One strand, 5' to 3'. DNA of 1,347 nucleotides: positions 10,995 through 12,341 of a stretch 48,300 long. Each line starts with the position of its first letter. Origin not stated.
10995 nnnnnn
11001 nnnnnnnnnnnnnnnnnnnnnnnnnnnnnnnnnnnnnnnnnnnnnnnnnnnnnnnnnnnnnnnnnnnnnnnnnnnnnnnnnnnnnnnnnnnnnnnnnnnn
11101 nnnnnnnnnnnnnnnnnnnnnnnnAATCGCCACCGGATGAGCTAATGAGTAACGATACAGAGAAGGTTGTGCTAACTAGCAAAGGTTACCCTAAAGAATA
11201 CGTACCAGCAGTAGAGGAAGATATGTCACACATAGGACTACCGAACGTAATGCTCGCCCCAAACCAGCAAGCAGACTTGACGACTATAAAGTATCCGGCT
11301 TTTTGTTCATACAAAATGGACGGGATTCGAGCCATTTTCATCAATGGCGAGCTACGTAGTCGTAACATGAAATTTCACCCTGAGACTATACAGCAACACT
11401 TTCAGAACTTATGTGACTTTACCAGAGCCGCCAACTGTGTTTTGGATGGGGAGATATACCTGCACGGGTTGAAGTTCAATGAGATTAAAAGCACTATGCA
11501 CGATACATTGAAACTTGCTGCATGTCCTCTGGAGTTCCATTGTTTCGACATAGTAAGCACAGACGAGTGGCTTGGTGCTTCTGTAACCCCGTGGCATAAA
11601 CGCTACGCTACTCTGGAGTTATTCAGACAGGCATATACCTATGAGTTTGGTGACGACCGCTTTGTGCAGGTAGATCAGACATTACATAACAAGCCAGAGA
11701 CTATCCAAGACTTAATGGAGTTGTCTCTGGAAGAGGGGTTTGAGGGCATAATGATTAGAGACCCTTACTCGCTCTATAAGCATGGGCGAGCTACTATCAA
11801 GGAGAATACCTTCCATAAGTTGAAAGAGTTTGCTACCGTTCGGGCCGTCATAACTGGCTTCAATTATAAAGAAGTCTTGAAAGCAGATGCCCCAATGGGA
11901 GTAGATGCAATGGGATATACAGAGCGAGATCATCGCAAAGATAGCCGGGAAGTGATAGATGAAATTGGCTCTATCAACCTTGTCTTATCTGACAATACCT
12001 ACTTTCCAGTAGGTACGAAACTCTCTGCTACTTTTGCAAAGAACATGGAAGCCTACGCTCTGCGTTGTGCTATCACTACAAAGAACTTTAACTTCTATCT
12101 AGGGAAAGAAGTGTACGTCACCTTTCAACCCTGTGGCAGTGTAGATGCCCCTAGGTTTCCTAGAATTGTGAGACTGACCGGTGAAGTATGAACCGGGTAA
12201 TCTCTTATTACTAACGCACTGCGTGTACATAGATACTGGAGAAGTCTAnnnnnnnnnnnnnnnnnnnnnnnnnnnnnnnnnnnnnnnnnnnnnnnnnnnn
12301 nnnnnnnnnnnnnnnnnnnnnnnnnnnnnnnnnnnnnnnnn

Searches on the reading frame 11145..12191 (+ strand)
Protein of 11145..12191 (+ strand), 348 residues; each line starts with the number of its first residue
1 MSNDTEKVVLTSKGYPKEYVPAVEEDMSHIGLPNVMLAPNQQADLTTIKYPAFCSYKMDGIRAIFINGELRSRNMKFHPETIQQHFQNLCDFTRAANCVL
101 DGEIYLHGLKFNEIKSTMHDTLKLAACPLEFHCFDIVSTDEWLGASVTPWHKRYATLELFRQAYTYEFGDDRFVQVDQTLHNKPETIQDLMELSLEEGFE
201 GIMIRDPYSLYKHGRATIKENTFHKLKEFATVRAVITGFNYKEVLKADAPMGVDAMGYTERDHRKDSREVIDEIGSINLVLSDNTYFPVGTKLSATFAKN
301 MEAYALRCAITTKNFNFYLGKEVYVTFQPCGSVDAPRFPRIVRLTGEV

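Call 37: search_protein_families(library=pfam, proteins=[window:11145-12191:+], max_evalue=0.01)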
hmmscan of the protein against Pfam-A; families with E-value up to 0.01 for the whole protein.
window:11145-12191:+ (348 aa): 1 family
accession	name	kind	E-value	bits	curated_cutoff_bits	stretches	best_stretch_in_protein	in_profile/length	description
PF01068.26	DNA_ligase_A_M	-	4.5e-16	59.6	26.2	1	45-215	14-195/204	ATP dependent DNA ligase domain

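Call 38: search_protein_families(library=phrogs, proteins=[window:11145-12191:+], max_evalue=0.01)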
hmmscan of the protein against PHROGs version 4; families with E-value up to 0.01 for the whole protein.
window:11145-12191:+ (348 aa): 1 family
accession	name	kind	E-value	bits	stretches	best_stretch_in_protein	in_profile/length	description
phrog_114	-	DNA, RNA and nucleotide metabolism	4.2e-45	155.4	1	30-344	218-497/634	ATP-dependent DNA ligase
